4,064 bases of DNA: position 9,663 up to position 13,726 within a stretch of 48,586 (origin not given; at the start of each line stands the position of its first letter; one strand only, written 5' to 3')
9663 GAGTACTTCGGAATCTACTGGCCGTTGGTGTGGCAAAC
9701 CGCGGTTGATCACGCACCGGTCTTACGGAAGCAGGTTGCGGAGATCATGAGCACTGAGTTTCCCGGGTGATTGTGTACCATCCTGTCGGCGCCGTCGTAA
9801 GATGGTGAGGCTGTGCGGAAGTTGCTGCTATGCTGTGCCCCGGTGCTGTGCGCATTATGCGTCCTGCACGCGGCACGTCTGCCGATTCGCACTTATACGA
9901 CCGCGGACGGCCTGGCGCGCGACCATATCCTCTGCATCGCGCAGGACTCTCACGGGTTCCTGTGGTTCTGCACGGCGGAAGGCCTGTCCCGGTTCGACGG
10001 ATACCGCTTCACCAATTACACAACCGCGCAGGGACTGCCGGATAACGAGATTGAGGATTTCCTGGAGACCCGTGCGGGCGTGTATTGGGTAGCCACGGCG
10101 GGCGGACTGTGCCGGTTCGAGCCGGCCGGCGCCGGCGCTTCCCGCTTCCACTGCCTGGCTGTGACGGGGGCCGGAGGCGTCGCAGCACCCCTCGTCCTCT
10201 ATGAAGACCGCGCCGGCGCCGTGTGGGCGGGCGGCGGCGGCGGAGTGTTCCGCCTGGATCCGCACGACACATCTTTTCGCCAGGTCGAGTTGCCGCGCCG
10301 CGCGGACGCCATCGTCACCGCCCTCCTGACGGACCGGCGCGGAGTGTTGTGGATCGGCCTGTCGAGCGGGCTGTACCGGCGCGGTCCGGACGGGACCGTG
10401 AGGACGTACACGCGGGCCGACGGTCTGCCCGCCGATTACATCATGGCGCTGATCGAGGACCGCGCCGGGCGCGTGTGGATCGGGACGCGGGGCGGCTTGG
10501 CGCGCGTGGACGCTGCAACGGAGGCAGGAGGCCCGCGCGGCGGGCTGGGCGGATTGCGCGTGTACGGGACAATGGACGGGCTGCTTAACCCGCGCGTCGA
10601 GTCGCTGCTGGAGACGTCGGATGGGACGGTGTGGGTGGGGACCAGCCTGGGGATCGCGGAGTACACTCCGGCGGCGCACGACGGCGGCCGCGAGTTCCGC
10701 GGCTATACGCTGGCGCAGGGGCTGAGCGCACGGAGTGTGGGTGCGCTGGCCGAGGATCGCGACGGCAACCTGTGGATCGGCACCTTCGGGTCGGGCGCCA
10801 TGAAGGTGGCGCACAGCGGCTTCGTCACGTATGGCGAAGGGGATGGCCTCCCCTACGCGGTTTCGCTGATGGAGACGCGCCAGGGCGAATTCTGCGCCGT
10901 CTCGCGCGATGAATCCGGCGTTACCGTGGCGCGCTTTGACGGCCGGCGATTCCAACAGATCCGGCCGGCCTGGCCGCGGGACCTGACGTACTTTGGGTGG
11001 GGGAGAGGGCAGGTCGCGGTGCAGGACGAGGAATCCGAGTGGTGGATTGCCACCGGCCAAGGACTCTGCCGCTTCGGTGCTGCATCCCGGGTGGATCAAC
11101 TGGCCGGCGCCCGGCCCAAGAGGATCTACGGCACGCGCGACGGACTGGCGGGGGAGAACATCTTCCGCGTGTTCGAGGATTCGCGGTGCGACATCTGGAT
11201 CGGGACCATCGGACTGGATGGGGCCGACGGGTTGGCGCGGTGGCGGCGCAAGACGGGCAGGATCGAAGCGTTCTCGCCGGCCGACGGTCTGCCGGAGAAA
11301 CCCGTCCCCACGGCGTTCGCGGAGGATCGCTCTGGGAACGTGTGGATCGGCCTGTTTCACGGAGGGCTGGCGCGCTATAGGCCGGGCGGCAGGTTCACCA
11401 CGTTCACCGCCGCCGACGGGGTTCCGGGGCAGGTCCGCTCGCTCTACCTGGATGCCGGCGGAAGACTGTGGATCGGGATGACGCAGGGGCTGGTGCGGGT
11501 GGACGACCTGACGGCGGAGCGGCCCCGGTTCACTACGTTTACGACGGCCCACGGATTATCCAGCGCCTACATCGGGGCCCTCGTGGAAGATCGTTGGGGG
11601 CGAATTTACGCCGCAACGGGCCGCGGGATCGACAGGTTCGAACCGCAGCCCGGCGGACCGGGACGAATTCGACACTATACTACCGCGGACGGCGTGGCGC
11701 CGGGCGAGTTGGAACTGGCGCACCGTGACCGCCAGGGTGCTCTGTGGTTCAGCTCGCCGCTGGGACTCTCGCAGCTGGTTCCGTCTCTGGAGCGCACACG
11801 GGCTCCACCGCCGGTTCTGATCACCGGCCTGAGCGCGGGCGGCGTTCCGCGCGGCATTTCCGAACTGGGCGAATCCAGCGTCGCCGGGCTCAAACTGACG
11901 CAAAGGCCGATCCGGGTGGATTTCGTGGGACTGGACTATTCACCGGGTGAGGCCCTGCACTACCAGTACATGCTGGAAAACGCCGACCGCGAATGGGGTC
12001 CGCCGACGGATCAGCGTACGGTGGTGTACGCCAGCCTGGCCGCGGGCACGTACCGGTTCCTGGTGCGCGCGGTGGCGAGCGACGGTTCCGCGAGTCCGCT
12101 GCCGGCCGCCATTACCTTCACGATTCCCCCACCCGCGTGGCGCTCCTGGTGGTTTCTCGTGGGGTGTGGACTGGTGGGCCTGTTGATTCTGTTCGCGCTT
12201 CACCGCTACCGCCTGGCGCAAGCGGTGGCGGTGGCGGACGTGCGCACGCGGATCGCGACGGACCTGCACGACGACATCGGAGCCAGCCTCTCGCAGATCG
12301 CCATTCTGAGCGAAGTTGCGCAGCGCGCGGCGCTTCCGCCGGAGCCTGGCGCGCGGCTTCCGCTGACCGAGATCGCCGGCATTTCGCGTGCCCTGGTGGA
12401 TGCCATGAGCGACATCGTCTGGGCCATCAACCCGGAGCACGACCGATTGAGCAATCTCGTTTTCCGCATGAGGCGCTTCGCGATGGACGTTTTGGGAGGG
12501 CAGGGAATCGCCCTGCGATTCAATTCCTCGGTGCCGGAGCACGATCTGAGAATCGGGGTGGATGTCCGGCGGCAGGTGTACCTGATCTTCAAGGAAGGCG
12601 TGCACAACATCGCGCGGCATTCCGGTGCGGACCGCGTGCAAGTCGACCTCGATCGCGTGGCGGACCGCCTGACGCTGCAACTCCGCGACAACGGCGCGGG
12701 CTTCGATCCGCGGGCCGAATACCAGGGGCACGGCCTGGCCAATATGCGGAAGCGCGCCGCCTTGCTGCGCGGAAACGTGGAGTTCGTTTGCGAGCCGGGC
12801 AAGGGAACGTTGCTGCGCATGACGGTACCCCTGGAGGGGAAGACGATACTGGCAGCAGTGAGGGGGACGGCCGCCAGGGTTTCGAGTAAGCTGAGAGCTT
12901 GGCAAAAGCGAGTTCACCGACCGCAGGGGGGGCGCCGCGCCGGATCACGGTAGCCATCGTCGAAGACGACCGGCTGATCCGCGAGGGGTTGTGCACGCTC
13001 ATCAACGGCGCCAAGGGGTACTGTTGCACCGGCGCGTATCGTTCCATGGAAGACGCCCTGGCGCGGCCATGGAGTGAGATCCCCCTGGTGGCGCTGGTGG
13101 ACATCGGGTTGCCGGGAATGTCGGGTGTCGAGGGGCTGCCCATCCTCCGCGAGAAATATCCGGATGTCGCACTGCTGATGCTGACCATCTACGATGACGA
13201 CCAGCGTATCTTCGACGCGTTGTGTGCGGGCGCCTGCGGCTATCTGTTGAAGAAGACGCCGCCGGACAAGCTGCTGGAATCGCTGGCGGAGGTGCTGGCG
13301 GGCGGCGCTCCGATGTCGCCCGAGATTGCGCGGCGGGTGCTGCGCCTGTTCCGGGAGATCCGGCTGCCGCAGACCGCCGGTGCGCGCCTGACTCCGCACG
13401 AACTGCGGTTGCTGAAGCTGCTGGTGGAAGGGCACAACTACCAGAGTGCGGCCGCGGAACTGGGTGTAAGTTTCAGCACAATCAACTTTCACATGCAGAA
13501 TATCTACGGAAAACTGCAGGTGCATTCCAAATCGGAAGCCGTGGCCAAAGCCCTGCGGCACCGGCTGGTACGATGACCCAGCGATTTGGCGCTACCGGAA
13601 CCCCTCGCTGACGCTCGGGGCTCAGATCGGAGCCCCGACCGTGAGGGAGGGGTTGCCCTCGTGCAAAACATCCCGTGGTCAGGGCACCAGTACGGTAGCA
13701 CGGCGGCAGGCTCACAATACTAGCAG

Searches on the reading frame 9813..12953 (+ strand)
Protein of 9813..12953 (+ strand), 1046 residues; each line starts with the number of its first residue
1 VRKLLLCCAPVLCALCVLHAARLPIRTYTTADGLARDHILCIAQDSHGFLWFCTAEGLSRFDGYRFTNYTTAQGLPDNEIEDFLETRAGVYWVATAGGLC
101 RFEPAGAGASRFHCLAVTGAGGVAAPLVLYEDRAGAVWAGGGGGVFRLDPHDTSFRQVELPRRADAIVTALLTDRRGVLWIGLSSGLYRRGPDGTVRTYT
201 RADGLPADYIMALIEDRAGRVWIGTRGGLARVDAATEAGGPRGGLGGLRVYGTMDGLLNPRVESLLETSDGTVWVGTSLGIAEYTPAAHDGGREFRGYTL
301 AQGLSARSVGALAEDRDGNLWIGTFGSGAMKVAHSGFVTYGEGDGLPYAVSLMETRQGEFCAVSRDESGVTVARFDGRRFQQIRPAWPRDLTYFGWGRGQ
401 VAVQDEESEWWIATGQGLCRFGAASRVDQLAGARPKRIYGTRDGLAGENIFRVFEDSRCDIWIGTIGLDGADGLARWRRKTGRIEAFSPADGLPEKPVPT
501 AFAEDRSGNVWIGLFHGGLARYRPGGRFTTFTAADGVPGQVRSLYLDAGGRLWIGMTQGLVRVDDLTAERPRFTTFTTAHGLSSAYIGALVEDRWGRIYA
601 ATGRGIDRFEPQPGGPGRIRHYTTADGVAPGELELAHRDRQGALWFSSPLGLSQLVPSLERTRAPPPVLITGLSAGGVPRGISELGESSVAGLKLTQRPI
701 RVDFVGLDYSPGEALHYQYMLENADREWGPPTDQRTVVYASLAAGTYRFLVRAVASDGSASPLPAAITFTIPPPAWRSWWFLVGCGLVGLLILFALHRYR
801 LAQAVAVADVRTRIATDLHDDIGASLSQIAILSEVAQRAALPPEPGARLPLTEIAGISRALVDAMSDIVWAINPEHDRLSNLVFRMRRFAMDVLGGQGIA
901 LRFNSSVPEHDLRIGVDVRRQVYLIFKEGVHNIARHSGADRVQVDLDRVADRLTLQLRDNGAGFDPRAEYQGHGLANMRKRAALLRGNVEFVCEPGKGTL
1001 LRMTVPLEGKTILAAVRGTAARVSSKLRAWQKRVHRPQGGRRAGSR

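Call 58: search_protein_families(library=pfam, proteins=[window:9813-12953:+], max_evalue=0.001)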
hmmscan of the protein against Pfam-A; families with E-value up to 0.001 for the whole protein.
window:9813-12953:+ (1046 aa): 7 families
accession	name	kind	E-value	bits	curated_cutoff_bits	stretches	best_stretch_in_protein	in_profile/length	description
PF07494.17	Reg_prop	-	6.2e-50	161.2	20.4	2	303-326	1-24/24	Two component regulator propeller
PF07495.19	Y_Y_Y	-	6e-11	42.5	26.6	1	708-771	1-64/65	Y_Y_Y domain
PF02518.31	HATPase_c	-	9.3e-11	42.6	26.4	1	919-1008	3-110/111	Histidine kinase-, DNA gyrase B-, and HSP90-like ATPase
PF07730.19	HisKA_3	-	1.4e-08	35.6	24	1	811-875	2-66/68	Histidine kinase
PF08450.18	SGL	-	4.4e-07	30.2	26.3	0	144-226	23-104/246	SMP-30/Gluconolactonase/LRE-like region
PF23748.1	Beta-prop_LRRK2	-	0.00014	21.4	26.9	0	539-570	274-305/359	LRRK2 beta propeller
PF13581.12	HATPase_c_2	-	0.00094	19.6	27.4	0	912-969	22-84/127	Histidine kinase-like ATPase domain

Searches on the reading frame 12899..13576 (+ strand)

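Call 83: search_protein_families(library=pfam, proteins=[window:12899-13576:+], max_evalue=0.001)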
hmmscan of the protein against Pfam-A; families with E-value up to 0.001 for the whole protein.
window:12899-13576:+ (225 aa): 2 families
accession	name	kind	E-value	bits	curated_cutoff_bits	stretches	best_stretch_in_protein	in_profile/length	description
PF00072.30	Response_reg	-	8e-18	65.1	30.2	1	18-129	1-110/111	Response regulator receiver domain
PF00196.25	GerE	-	1e-12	47.9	23.5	1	163-217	2-56/57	Bacterial regulatory proteins, luxR family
